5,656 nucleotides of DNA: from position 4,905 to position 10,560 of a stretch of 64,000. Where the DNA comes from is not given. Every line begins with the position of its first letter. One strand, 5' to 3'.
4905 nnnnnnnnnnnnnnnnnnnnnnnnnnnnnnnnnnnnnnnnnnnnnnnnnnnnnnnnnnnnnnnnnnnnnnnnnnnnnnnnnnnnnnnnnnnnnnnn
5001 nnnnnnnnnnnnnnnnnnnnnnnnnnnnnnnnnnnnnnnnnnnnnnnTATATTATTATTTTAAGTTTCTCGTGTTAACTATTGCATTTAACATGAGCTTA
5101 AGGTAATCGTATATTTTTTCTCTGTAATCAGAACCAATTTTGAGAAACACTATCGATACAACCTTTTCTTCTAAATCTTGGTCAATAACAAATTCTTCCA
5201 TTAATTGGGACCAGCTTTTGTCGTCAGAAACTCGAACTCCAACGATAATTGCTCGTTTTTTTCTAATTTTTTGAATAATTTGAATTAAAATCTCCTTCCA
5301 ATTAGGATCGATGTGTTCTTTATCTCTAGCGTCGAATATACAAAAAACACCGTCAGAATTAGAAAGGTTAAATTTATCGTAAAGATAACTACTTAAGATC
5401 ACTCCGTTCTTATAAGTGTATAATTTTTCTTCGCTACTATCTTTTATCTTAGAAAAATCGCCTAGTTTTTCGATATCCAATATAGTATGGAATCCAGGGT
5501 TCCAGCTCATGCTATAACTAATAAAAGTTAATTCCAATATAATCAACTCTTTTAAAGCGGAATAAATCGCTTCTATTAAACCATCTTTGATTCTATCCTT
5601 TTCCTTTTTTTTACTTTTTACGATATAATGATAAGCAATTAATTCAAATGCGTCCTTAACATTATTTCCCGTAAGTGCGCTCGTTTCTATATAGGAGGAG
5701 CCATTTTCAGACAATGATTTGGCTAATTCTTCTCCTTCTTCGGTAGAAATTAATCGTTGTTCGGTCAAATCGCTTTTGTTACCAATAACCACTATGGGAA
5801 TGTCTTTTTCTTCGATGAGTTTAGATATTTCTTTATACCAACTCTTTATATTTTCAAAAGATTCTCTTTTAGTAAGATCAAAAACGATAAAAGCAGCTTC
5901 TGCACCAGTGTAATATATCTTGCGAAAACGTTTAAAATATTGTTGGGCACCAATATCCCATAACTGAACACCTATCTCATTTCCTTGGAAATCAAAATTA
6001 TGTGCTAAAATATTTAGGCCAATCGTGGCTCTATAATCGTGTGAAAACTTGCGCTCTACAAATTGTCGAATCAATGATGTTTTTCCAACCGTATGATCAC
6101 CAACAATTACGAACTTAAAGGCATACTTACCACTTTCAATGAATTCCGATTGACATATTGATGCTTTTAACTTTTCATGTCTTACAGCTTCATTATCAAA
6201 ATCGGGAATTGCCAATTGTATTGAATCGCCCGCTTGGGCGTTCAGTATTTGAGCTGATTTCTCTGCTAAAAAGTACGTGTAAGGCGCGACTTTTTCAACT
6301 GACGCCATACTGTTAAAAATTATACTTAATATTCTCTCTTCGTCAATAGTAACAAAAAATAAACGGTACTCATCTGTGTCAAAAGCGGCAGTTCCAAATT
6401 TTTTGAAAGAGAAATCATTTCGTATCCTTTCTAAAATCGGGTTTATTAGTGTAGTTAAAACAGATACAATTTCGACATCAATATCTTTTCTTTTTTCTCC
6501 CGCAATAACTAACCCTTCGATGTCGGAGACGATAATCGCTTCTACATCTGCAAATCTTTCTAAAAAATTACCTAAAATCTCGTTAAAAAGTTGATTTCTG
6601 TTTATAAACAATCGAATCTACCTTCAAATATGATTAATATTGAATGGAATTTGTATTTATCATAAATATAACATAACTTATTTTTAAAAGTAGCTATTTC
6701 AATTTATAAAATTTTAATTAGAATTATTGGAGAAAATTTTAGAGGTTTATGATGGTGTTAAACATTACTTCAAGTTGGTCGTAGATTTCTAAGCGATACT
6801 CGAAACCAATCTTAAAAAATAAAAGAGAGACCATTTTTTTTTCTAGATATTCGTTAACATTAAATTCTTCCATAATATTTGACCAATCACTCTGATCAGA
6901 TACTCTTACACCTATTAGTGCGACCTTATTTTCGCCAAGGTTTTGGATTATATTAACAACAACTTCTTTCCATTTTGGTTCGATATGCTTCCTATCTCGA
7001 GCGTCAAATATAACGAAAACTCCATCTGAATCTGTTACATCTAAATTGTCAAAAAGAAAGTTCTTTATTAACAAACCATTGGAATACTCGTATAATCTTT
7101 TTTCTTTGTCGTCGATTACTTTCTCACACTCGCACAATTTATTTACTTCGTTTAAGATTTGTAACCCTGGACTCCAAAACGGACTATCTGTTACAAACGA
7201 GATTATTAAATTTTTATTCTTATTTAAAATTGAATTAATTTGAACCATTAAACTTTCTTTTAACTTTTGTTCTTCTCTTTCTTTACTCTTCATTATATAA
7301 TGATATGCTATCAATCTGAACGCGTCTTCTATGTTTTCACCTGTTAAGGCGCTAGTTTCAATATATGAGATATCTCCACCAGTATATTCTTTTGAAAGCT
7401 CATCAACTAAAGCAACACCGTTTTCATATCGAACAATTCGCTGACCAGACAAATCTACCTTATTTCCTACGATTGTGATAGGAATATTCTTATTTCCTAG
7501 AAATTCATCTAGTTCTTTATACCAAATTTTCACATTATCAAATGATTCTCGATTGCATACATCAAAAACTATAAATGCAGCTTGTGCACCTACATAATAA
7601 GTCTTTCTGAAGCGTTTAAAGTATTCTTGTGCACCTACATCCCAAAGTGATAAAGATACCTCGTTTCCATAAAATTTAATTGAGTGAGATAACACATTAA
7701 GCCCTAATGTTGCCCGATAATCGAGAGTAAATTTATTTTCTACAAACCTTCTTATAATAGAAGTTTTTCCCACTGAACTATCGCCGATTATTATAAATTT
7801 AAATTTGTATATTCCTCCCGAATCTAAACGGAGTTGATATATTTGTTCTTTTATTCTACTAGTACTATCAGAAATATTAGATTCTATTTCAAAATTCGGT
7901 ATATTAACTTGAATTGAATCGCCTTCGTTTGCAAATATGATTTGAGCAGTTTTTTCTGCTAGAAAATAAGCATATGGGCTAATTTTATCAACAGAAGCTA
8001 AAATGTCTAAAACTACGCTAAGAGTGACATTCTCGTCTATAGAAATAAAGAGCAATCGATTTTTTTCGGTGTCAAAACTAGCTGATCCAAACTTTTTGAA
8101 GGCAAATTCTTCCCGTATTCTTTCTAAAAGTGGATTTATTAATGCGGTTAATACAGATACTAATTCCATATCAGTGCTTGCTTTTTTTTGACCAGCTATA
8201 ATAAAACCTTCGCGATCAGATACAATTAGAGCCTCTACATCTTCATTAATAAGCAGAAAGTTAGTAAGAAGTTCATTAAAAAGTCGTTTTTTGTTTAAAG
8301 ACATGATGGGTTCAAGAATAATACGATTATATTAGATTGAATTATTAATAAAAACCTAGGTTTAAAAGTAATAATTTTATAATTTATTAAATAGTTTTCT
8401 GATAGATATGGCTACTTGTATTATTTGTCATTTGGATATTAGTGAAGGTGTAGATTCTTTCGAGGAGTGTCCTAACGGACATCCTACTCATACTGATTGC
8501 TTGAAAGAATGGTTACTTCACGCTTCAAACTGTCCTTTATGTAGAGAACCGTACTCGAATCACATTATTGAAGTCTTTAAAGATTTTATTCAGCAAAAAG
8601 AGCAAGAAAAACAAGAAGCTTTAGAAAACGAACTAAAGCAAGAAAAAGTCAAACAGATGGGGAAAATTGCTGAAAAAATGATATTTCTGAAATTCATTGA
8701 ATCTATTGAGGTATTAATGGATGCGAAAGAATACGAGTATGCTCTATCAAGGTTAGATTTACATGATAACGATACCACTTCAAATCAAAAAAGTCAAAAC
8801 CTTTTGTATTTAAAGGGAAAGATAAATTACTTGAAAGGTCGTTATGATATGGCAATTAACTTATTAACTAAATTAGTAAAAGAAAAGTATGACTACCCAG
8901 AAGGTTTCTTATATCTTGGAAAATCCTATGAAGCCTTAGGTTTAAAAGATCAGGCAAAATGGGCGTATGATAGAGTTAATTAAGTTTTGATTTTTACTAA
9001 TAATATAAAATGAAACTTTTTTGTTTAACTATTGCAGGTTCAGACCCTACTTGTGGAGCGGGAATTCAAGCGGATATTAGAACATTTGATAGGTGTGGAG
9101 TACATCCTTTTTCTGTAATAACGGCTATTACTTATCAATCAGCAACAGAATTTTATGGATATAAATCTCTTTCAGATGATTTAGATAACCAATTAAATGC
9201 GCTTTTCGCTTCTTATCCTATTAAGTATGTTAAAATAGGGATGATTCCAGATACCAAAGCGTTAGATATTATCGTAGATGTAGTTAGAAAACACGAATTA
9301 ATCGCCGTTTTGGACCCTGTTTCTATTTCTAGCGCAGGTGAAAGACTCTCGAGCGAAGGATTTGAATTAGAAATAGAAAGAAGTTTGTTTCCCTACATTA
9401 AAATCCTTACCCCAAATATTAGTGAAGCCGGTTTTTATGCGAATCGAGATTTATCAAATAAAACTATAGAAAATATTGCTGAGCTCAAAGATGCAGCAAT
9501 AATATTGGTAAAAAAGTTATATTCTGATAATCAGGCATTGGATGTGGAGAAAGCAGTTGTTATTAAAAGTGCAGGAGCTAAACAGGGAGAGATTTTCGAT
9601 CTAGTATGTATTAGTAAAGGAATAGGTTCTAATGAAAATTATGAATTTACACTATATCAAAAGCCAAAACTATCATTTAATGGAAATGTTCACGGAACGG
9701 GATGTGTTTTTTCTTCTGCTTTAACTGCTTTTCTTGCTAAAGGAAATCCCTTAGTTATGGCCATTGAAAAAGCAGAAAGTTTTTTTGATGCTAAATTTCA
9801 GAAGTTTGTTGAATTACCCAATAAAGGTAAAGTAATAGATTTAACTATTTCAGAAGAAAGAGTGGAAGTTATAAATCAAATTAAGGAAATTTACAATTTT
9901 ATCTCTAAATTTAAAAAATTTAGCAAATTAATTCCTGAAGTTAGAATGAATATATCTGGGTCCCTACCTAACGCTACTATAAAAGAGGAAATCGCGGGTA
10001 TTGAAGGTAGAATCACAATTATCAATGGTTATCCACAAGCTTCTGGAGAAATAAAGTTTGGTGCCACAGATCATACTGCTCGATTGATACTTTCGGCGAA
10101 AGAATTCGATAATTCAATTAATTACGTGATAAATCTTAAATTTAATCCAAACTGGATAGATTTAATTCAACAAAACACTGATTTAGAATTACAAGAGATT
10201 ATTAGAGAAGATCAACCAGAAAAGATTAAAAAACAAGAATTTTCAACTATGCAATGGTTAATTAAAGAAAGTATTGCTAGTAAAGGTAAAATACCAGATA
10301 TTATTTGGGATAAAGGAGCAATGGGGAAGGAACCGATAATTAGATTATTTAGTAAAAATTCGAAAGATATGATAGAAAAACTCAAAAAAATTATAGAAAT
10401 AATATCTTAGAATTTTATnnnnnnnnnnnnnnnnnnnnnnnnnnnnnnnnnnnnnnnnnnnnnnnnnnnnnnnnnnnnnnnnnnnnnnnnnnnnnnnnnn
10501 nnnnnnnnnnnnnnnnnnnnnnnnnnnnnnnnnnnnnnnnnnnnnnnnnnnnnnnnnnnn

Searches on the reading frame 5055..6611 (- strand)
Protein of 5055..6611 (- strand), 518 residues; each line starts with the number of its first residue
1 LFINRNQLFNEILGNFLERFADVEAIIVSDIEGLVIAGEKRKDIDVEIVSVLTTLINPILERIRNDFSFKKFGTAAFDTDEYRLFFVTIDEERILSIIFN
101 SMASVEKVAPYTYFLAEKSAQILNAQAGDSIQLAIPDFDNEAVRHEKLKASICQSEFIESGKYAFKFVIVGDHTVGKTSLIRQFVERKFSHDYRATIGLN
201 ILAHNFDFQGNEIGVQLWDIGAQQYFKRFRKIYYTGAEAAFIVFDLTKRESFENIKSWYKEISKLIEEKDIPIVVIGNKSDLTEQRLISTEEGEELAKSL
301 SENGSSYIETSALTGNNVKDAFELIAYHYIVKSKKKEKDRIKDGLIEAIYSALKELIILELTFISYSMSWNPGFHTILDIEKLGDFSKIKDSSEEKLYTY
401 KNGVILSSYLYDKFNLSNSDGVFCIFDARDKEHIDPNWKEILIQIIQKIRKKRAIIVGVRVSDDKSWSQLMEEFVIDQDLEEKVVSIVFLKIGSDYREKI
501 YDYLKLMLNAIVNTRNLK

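Call 55: search_protein_families(library=pfam, proteins=[window:5055-6611:-], max_evalue=0.001)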
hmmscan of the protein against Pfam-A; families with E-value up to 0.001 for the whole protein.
window:5055-6611:- (518 aa): 5 families
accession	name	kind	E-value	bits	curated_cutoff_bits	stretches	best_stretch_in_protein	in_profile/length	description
PF00071.28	Ras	-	1.3e-47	161.8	21.6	1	166-326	1-157/162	Ras family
PF08477.19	Roc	-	1.9e-29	102.8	27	1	166-281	1-119/119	Ras of Complex, Roc, domain of DAPkinase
PF00025.27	Arf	-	4.8e-16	59.2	22.3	1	162-325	12-170/174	ADP-ribosylation factor family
PF00009.33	GTP_EFTU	-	7.2e-06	26.2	26.5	1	198-326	54-183/188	Elongation factor Tu GTP binding domain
PF01926.29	MMR_HSR1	-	9.7e-05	22.9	21.9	0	167-279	2-113/113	50S ribosome-binding GTPase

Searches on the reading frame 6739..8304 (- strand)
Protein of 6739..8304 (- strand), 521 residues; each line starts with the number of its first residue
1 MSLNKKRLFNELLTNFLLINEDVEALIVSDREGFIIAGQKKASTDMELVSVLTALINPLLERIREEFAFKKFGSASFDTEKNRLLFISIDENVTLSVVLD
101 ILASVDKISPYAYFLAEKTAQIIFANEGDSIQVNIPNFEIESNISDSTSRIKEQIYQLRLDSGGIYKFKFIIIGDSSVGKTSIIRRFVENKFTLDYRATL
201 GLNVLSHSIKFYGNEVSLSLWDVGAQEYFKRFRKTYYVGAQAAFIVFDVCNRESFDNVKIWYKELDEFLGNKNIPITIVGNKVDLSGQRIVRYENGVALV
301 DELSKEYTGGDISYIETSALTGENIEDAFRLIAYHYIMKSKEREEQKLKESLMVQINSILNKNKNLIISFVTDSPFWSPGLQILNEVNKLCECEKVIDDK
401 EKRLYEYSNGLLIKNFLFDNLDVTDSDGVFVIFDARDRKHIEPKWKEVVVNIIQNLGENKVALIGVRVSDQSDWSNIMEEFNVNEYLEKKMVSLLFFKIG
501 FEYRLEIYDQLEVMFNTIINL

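Call 55: search_protein_families(library=pfam, proteins=[window:6739-8304:-], max_evalue=0.001)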
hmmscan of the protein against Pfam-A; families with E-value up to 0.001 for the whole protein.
window:6739-8304:- (521 aa): 5 families
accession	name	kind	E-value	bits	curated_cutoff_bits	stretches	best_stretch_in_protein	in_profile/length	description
PF00071.28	Ras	-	8.9e-44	149.4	21.6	1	169-333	1-157/162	Ras family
PF08477.19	Roc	-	3.3e-29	102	27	1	169-284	1-119/119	Ras of Complex, Roc, domain of DAPkinase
PF00025.27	Arf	-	4.4e-16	59.3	22.3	1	167-332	14-170/174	ADP-ribosylation factor family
PF01926.29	MMR_HSR1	-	0.00074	20.1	21.9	0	170-282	2-113/113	50S ribosome-binding GTPase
PF04670.18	Gtr1_RagA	-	0.00082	19.3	22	0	169-372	1-214/232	Gtr1/RagA G protein conserved region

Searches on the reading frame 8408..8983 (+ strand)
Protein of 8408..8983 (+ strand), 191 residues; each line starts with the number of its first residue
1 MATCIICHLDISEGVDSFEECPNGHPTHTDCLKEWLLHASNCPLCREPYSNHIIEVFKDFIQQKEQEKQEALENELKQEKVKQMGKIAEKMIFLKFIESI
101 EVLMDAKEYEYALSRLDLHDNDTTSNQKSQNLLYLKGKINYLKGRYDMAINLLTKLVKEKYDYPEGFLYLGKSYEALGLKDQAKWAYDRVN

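Call 55: search_protein_families(library=pfam, proteins=[window:8408-8983:+], max_evalue=0.001)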
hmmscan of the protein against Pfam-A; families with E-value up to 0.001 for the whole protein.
window:8408-8983:+ (191 aa): 3 families
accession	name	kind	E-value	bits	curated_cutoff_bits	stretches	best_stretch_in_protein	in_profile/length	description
PF13639.12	zf-RING_2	-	9.8e-08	32.6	27.3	1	3-46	2-44/44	Ring finger domain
PF13923.12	zf-C3HC4_2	-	0.00014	22.1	27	1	4-45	2-40/40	Zinc finger, C3HC4 type (RING finger)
PF13414.12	TPR_11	-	0.00065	19.8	26.8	0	137-178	1-42/42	TPR repeat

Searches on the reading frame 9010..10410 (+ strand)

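Call 8: search_protein_families(library=pfam, proteins=[window:9010-10410:+], max_evalue=0.01)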
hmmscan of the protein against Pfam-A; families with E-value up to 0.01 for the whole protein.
window:9010-10410:+ (466 aa): 2 families
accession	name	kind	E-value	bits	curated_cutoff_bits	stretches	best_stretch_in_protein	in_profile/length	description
PF08543.17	Phos_pyr_kin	-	1.6e-49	168.9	27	1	12-266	1-235/246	Phosphomethylpyrimidine kinase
PF10120.14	ThiN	-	5.9e-45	153.4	25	1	291-460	2-165/165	Thiamine-phosphate synthase ThiN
